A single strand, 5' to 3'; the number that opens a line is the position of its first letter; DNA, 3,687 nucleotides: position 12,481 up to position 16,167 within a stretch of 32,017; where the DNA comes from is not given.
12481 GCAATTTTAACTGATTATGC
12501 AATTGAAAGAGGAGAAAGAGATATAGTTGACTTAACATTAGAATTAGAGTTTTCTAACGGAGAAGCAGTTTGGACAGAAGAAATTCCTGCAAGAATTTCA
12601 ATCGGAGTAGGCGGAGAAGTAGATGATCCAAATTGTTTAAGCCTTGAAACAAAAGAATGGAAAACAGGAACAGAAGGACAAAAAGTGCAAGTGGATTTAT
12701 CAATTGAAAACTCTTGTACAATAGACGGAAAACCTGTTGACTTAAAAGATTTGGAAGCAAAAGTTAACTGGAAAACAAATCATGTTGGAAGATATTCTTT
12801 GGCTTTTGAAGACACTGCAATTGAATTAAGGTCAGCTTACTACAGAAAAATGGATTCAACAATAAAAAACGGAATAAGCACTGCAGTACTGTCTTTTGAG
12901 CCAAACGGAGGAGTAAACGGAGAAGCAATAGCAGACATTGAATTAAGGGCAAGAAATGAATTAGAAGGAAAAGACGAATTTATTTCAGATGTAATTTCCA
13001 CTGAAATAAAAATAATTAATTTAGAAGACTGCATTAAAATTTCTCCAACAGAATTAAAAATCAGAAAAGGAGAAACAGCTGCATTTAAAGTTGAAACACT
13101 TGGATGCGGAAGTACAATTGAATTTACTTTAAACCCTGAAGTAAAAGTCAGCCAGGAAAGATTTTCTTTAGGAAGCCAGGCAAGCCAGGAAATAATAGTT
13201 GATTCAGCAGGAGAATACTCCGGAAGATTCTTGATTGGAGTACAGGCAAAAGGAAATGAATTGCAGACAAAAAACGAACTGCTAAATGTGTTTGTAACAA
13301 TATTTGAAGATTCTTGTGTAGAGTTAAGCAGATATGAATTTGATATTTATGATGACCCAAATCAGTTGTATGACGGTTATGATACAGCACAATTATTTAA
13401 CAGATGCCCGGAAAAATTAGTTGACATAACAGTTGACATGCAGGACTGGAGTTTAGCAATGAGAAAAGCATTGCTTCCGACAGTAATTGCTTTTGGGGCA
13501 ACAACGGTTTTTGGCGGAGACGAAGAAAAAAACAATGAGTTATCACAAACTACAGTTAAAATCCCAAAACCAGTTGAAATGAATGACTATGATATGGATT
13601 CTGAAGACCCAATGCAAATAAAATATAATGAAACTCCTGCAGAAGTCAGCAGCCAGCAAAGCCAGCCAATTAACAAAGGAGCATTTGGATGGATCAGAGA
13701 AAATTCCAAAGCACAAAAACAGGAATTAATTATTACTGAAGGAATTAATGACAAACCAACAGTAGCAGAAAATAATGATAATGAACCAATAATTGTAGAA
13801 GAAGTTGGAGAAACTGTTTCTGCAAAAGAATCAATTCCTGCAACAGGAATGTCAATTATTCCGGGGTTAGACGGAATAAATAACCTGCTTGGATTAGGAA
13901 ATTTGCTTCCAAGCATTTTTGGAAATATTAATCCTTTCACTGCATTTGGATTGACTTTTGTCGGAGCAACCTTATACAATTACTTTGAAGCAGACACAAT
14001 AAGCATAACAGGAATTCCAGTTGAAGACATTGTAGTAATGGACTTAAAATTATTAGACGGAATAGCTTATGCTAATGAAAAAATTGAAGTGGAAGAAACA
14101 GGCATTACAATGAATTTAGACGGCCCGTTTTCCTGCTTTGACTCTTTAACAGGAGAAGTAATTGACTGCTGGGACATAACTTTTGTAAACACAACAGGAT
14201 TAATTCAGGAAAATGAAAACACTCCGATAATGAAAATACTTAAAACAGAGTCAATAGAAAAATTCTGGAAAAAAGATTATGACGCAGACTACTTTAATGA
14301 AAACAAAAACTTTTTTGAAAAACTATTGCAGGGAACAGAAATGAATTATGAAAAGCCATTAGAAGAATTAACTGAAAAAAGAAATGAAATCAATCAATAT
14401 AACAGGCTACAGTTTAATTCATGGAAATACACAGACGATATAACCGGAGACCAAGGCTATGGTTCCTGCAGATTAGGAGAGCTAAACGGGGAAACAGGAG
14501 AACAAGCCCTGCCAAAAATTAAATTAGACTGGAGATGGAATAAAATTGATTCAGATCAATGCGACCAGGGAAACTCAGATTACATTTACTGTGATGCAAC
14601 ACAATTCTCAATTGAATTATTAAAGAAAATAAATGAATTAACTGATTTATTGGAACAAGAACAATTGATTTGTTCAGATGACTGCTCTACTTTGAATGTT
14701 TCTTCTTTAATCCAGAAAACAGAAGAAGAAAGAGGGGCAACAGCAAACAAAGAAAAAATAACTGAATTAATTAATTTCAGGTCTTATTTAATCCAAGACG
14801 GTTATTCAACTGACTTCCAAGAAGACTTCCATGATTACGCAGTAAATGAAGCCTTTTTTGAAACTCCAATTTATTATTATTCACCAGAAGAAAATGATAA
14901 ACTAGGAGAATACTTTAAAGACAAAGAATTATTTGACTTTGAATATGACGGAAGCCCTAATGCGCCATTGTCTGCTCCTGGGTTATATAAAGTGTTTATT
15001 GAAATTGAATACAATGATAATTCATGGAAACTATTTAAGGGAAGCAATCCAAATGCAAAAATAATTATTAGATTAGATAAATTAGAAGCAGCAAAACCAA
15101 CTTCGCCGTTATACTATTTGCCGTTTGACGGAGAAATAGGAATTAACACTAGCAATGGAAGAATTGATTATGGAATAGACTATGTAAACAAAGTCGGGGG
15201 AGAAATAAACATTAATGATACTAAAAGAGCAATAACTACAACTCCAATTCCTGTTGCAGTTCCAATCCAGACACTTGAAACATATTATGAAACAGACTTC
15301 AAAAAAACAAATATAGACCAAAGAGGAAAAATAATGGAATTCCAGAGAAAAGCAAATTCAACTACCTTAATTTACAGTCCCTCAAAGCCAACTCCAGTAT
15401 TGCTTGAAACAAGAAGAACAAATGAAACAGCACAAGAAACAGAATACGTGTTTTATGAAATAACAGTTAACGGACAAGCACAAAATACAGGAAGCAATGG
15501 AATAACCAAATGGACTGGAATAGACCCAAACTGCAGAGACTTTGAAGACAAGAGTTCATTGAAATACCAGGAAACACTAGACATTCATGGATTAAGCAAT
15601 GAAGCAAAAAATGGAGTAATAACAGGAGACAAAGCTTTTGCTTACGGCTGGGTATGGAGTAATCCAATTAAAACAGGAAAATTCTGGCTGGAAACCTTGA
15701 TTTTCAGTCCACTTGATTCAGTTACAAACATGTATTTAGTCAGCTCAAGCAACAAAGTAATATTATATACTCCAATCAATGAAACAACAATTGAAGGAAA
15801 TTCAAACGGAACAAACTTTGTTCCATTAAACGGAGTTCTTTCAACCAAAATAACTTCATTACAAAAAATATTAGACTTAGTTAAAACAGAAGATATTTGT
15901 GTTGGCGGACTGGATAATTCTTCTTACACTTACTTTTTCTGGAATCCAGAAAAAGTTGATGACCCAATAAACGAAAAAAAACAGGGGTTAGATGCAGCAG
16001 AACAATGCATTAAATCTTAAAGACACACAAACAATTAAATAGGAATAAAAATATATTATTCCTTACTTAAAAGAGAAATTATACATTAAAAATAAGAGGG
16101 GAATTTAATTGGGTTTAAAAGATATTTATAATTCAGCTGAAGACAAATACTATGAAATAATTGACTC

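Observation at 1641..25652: Three giant paralogous surface-protein genes plus a tightly coupled small-membrane-protein operon: candidate undescribed cell-surface / cell-contact system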

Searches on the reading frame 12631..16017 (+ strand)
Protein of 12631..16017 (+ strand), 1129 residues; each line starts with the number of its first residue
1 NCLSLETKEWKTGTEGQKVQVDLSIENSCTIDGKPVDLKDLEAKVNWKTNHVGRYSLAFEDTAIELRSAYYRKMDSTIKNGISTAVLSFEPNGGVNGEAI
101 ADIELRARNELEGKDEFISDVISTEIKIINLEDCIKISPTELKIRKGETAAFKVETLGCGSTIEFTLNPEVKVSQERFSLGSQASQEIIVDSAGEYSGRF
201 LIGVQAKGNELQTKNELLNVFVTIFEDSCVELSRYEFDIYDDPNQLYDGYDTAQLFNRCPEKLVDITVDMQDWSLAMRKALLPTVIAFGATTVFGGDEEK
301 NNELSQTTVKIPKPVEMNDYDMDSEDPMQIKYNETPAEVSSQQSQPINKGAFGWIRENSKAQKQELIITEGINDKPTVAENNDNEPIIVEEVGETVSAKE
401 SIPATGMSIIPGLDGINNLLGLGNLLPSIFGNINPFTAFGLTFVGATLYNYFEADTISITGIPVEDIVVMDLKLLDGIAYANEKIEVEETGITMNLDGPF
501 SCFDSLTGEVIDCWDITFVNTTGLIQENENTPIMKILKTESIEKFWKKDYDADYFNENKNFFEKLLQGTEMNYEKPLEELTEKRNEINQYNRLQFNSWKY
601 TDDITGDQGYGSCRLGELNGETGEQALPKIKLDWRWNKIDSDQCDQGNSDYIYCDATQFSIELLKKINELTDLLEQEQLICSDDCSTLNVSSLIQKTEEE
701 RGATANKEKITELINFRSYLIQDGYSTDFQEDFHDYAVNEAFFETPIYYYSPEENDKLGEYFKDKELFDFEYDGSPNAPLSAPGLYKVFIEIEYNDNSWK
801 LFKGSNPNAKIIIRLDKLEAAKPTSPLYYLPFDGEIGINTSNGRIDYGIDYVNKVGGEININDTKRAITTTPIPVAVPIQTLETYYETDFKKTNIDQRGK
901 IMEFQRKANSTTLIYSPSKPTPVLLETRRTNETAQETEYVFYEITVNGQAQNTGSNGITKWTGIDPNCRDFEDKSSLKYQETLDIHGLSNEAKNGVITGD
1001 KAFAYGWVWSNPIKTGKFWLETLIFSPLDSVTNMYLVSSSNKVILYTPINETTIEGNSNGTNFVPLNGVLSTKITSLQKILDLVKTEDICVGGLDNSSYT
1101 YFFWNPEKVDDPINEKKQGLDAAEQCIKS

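Call 47: search_solved_structures(query=A4, max_evalue=1)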
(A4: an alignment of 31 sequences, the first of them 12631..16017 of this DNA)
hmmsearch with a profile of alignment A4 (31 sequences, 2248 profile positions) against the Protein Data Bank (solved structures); distinct sequences matched with E-value up to 1: 17.
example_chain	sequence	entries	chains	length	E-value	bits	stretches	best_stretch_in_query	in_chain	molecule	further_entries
9c7v_B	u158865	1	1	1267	1.1e-07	32.4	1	225-322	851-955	BOS complex subunit NOMO2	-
8qox_B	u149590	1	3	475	8.2e-05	22.9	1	413-502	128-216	Conserved membrane protein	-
3e8v_A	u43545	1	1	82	0.0026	18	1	421-502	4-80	Possible transglutaminase-family protein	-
9y63_A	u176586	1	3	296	0.005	17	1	327-394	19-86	Protein FAM171A1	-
3phs_A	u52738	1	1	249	0.0083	16.3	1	447-483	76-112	Cell wall surface anchor family protein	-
9c7u_B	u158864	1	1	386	0.01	15.9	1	70-321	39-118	BOS complex subunit NOMO2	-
3qec_A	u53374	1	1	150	0.012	15.7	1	447-492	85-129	Putative carbohydrate binding protein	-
1xpn_A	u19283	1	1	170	0.019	15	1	447-492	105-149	hypothetical protein PA1324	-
6hif_Y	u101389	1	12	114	0.048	13.7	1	271-316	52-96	hdh assembly factor Kustc1130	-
4wi0_B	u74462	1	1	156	0.076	13.1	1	77-142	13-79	Cellulosomal scaffoldin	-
4u3s_B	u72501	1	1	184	0.14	12.2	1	77-141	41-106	Cellulosomal scaffoldin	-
2igl_A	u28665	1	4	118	0.25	11.3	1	327-394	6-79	Transthyretin-like protein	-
4v4c_B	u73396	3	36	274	0.33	11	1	82-139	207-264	Pyrogallol hydroxytransferase small subunit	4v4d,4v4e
2g2n_A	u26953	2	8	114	0.33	11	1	328-394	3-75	Transthyretin-like protein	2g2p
2gpz_A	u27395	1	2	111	0.59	10.1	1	330-394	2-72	transthyretin-like protein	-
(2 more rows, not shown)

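Call 66: predict_structure(alignment_id=A4)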
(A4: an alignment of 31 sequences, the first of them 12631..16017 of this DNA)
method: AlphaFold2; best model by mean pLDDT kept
length: 1129 residues; sequences in the alignment: 31
mean_pLDDT: 78.1   pTM: 0.53
mean pLDDT of the five models: 78.1, 77.3, 76.3, 75.1, 74.4
residues with pLDDT >= 90: 405; 70-90: 477; 50-70: 105; < 50: 142
segments of 3 or more residues with pLDDT < 50: 293-431
pLDDT, mean of each block of 10 residues (from residue 1): 87 82 91 87 92 90 87 91 92 76 93 86 87 84 92 87 88 93 91 90 83 71 89 87 61 89 82 70 65 38 29 33 31 28 27 25 27 28 28 26 26 35 41 60 73 74 86 76 69 87 80 90 76 88 89 74 62 80 87 82 58 88 90 87 93 94 95 91 86 91 91 96 91 86 82 85 93 87 95 92 91 95 89 71 78 79 66 72 89 90 88 92 93 75 94 86 87 86 89 86 92 89 92 92 90 75 85 80 93 86 94 87 79
secondary structure, 60 per line:
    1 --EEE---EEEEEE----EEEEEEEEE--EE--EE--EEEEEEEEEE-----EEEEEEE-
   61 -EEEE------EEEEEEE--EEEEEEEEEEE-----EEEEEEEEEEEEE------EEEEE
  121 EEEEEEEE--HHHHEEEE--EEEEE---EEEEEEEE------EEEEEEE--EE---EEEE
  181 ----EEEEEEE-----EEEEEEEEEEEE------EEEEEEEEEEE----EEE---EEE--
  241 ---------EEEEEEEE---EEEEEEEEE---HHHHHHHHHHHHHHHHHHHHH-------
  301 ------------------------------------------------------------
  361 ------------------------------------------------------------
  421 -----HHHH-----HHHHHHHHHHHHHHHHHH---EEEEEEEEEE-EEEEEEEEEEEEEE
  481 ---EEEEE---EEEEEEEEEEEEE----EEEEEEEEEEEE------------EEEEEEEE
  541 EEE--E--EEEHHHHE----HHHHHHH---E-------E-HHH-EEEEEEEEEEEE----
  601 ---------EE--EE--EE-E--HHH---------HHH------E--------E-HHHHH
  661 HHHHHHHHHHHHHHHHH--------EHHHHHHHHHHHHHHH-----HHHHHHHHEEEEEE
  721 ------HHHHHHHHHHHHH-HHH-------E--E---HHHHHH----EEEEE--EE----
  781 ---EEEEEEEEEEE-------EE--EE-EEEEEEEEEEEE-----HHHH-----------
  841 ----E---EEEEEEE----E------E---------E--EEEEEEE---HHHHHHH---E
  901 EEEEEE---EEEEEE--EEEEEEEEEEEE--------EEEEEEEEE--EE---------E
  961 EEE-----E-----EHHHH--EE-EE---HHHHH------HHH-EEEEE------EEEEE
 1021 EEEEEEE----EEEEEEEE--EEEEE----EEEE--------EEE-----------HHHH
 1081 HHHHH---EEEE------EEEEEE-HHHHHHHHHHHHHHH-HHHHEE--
elements in order (helices of 4 or more, strands of 3 or more residues): E3-5 E9-14 E19-27 E38-47 E53-59 E62-65 E72-78 E81-91 E97-109 E116-128 H131-134 E135-138 E141-145 E149-156 E163-169 E177-180 E185-191 E197-208 E215-225 E230-232 E236-238 E250-257 E261-269 H273-293 H426-429 H435-452 E456-465 E467-480 E484-488 E492-504 E509-520 E533-543 E549-551 H552-555 H561-567 E585-596 H656-677 H687-701 H707-714 E715-720 H727-739 H758-763 E768-772 E784-794 E809-820 H826-829 E849-855 E880-886 H890-896 E900-906 E910-915 E918-929 E938-946 E960-963 H976-979 H990-994 E1005-1009 E1016-1027 E1032-1039 E1042-1046 E1051-1054 E1063-1065 H1077-1085 E1089-1092 E1099-1104 H1106-1120 H1122-1125

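Call 68: fold_search(model_id=the predicted structure, library=pdb)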
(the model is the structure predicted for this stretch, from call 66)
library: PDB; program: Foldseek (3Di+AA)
matches with E <= 10: 1867; with E <= 0.001: 249
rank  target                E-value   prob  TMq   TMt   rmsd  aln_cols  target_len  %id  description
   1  7sqc_F0               3.5e-10  1.00  0.11  0.31  16.0       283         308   12  Ciliary C1 central pair apparatus isolated from Chlamydomonas reinhardtii (released 2022-04-13)
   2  9ijj_O                4.7e-10  1.00  0.12  0.11  66.6      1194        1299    7  In situ structure of the central apparatus in mouse sperm axoneme. (released 2025-06-04)
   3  7sqc_O1               1.0e-09  1.00  0.09  0.15  17.7       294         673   14  Ciliary C1 central pair apparatus isolated from Chlamydomonas reinhardtii (released 2022-04-13)
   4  7sqc_2A               2.0e-09  1.00  0.10  0.14  17.4       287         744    9  Ciliary C1 central pair apparatus isolated from Chlamydomonas reinhardtii (released 2022-04-13)
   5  7som_D                2.4e-09  1.00  0.12  0.09  15.9       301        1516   12  Ciliary C2 central pair apparatus isolated from Chlamydomonas reinhardtii (released 2022-04-13)
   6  7sqc_2B               2.8e-09  1.00  0.10  0.14  17.2       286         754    9  Ciliary C1 central pair apparatus isolated from Chlamydomonas reinhardtii (released 2022-04-13)
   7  9ijj_4H               3.0e-09  1.00  0.09  0.04  18.8       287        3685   11  In situ structure of the central apparatus in mouse sperm axoneme. (released 2025-06-04)
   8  7sqc_F1               5.0e-09  1.00  0.08  0.17  18.2       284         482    9  Ciliary C1 central pair apparatus isolated from Chlamydomonas reinhardtii (released 2022-04-13)
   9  9ijj_4G               6.1e-09  1.00  0.09  0.03  18.8       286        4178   11  In situ structure of the central apparatus in mouse sperm axoneme. (released 2025-06-04)
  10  7sqc_O0               8.8e-09  1.00  0.10  0.10  16.2       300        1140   14  Ciliary C1 central pair apparatus isolated from Chlamydomonas reinhardtii (released 2022-04-13)
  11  7sqc_T0               1.6e-08  1.00  0.10  0.18  29.3       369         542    9  Ciliary C1 central pair apparatus isolated from Chlamydomonas reinhardtii (released 2022-04-13)
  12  9ijj_E                2.3e-08  1.00  0.09  0.18  16.8       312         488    9  In situ structure of the central apparatus in mouse sperm axoneme. (released 2025-06-04)
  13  9ijj_4I               2.4e-08  1.00  0.10  0.04  18.3       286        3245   12  In situ structure of the central apparatus in mouse sperm axoneme. (released 2025-06-04)
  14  3f85                  2.7e-08  1.00  0.10  0.21  18.7       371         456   12  Structure of fusion complex of homo trimeric major pilin subunits CfaB of CFA/I fimbirae from ETEC E. coli (released 2009-08-11)
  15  7sqc_T2               2.7e-08  1.00  0.09  0.17  29.1       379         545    8  Ciliary C1 central pair apparatus isolated from Chlamydomonas reinhardtii (released 2022-04-13)
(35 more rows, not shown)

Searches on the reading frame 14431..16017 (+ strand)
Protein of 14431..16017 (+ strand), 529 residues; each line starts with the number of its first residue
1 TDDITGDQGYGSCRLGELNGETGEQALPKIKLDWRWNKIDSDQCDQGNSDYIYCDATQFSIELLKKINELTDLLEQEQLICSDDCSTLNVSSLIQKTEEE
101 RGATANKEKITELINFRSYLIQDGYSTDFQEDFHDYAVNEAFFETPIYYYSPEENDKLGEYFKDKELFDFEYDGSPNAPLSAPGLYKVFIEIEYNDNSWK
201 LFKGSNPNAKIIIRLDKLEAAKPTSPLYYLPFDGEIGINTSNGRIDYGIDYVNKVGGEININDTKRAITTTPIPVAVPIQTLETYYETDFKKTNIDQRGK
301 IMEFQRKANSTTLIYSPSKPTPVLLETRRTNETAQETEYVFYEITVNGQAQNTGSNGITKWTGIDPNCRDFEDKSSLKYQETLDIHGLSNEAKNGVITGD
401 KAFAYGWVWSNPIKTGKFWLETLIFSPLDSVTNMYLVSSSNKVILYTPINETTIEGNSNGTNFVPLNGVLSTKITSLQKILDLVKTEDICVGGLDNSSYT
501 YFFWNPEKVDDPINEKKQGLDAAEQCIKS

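Call 100: search_protein_families(library=pfam, proteins=[window:14431-16017:+], max_evalue=1)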
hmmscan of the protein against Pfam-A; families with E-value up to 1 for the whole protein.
window:14431-16017:+ (529 aa): 1 family
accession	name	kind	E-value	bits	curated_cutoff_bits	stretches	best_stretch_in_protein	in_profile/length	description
PF05337.16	CSF-1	-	0.036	14.6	25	1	74-149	30-105/140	Macrophage colony stimulating factor-1 (CSF-1)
